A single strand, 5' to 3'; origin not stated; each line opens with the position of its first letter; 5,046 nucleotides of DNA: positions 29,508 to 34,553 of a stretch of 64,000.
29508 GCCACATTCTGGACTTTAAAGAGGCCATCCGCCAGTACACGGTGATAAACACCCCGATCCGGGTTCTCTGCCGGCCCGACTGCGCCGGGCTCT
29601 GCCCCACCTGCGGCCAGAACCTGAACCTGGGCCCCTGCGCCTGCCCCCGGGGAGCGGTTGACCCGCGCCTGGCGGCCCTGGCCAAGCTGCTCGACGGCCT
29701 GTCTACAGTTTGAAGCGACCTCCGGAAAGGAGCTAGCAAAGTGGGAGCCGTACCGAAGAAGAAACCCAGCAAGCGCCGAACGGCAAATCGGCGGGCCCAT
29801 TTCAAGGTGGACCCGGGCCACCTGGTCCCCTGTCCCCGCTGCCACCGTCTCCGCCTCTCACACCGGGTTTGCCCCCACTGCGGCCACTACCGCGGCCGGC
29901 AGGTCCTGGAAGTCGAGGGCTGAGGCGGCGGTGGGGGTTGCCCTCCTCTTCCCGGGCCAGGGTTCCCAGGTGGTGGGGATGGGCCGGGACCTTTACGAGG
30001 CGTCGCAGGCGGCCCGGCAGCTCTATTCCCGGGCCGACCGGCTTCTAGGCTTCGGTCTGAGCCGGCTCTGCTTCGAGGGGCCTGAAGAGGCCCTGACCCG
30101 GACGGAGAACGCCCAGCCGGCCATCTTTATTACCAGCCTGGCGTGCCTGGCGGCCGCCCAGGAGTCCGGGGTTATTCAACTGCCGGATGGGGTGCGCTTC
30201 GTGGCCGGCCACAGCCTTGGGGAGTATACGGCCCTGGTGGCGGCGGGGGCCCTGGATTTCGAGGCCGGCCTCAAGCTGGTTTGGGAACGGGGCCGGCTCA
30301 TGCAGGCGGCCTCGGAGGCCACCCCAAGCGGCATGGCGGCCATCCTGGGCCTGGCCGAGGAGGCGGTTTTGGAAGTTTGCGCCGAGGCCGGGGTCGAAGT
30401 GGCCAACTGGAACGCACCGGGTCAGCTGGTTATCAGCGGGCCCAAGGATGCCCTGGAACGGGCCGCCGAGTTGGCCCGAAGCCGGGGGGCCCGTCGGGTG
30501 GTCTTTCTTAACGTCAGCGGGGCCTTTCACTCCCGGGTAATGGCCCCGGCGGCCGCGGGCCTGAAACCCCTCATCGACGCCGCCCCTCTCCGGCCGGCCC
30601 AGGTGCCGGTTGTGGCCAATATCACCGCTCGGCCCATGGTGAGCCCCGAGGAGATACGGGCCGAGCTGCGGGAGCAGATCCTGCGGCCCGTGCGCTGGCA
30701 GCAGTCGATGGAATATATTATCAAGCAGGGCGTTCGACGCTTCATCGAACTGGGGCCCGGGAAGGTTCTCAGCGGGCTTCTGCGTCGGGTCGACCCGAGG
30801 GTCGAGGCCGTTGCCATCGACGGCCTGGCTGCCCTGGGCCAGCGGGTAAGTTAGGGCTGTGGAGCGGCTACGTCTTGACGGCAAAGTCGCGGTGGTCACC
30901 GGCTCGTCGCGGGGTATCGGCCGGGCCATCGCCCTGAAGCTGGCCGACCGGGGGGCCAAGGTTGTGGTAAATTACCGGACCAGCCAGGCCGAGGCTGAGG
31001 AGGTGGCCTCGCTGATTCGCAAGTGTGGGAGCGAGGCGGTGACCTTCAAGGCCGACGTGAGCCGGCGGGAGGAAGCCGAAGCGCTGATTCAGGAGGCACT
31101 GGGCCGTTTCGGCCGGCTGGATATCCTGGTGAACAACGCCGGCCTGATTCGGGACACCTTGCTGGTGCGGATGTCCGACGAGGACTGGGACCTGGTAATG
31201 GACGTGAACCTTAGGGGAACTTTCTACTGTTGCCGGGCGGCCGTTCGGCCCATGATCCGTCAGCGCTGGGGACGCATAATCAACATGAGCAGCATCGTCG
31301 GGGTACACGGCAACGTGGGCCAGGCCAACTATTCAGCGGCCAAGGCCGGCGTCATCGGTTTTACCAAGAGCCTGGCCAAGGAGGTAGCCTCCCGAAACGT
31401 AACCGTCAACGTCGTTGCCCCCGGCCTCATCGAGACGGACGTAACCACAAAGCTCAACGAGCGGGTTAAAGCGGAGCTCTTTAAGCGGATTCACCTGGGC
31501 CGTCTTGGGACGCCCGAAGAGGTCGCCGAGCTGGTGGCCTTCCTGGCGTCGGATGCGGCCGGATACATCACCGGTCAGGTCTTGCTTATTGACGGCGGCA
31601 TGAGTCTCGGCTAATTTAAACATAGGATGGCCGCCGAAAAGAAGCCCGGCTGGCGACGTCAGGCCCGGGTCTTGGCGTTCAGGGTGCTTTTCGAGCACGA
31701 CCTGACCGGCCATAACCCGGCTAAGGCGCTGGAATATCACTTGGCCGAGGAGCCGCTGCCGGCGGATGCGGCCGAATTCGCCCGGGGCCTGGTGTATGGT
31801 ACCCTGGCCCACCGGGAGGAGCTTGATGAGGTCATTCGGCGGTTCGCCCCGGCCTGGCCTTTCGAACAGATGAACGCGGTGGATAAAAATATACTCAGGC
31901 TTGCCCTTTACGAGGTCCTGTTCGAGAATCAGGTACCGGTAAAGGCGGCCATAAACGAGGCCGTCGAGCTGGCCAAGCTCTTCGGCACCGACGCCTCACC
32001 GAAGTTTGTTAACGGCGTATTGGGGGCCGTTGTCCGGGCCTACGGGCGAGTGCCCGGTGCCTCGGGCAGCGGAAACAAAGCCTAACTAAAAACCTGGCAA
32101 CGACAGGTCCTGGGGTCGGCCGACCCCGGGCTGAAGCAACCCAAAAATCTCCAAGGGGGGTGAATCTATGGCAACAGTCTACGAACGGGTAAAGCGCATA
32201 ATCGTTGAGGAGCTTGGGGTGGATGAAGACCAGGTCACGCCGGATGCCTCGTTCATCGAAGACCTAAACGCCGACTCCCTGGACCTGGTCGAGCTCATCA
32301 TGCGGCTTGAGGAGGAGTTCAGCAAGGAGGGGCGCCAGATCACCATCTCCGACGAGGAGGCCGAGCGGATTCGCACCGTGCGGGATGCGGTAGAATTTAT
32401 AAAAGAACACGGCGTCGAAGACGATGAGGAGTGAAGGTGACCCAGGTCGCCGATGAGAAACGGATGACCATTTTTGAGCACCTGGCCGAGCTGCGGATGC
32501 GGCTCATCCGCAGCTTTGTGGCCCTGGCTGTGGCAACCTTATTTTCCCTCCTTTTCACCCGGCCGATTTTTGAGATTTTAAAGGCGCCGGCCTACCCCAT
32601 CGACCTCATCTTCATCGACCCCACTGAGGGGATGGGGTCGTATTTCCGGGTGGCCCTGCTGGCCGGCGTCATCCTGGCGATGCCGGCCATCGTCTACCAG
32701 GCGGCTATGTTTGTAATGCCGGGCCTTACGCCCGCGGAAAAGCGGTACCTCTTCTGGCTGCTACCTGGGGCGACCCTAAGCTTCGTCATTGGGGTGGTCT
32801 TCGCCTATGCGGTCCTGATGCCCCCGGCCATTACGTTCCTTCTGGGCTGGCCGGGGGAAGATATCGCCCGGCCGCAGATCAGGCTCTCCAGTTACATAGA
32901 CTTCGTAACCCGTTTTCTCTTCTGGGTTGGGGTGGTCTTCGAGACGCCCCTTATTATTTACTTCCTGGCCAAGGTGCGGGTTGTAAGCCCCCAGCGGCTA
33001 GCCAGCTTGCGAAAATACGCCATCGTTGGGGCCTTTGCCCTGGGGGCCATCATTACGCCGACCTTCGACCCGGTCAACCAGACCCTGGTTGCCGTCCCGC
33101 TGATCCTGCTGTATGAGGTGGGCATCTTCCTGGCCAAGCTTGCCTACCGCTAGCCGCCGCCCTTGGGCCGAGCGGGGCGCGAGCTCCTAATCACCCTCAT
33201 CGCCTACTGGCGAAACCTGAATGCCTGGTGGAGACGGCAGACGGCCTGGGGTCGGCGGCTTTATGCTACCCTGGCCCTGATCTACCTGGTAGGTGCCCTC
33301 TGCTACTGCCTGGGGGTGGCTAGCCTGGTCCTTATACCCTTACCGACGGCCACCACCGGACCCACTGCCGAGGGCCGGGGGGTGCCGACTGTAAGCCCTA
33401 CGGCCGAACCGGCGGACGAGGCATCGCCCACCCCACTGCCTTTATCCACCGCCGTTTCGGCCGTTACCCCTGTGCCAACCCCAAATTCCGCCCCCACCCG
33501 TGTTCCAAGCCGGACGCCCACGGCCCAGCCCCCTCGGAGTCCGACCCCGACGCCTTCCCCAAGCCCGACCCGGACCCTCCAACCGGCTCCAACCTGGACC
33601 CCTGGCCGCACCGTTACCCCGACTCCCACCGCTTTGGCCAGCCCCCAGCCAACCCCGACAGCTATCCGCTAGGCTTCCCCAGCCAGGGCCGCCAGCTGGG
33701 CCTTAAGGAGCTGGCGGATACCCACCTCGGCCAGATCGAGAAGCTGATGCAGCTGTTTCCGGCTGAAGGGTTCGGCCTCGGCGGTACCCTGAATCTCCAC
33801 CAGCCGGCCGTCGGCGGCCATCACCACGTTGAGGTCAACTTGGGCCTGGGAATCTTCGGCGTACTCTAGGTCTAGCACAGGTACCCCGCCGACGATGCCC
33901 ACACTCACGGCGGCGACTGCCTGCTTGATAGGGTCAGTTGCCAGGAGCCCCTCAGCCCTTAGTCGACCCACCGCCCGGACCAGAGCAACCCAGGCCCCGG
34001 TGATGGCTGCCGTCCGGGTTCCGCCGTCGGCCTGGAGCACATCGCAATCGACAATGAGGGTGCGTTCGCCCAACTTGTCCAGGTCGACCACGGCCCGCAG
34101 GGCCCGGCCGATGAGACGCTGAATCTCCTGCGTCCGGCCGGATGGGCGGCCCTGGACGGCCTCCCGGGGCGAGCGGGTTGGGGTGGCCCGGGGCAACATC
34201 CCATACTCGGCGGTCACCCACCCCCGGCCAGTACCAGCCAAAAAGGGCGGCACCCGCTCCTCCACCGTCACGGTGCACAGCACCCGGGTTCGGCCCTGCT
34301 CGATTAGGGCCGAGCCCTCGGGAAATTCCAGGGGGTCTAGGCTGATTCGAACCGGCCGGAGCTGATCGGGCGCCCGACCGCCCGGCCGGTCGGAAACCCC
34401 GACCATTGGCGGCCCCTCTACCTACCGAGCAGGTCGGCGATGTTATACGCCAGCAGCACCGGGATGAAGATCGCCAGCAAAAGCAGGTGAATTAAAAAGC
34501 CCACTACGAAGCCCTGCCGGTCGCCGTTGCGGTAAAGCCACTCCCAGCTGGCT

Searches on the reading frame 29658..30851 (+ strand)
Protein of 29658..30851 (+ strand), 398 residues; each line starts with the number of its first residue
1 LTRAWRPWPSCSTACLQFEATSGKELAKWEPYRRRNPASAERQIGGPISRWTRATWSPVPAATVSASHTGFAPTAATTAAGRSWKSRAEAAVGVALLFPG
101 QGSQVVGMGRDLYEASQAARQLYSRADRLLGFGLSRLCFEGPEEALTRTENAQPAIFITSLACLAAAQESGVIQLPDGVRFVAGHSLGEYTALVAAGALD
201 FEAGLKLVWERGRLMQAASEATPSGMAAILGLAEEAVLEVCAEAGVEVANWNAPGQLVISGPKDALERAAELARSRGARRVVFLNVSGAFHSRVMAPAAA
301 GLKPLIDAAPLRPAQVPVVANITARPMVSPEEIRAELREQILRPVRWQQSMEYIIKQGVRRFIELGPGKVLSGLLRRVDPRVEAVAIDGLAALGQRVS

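Call 24: search_protein_families(library=pfam, proteins=[window:29658-30851:+], max_evalue=0.0001)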
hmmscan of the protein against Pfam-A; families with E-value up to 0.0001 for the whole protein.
window:29658-30851:+ (398 aa): 1 family
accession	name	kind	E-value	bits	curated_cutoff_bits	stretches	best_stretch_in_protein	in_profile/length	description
PF00698.26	Acyl_transf_1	-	4.8e-41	141.7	32.7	1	97-371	3-271/319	Acyl transferase domain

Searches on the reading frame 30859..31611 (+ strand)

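Call 24: search_protein_families(library=pfam, proteins=[window:30859-31611:+], max_evalue=0.0001)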
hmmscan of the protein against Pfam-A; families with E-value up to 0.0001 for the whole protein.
window:30859-31611:+ (251 aa): 3 families
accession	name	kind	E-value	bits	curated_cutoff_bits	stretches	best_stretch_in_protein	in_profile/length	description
PF13561.12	adh_short_C2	-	1.2e-73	248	27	1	17-249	5-236/236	Enoyl-(Acyl carrier protein) reductase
PF00106.31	adh_short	-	1.1e-65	221.2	26.6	1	9-202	1-193/195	short chain dehydrogenase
PF08659.16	KR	-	6e-23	82.1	22.6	1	12-185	4-172/180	KR domain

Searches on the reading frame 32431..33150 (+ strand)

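Call 24: search_protein_families(library=pfam, proteins=[window:32431-33150:+], max_evalue=0.0001)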
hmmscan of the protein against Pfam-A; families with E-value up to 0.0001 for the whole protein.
window:32431-33150:+ (240 aa): 1 family
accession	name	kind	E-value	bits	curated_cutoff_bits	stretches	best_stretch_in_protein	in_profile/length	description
PF00902.23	TatC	-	1.8e-61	208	25.1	1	16-223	1-208/208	Sec-independent protein translocase protein (TatC)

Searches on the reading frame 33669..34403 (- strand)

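Call 24: search_protein_families(library=pfam, proteins=[window:33669-34403:-], max_evalue=0.0001)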
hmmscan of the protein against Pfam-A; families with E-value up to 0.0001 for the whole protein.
window:33669-34403:- (244 aa): 2 families
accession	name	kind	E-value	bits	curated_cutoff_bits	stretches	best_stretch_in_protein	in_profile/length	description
PF01138.27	RNase_PH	-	2.4e-29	102.8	25.5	1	14-144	1-127/130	3' exoribonuclease family, domain 1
PF03725.20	RNase_PH_C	-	3.3e-13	49.8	20.8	1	162-226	2-65/67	3' exoribonuclease family, domain 2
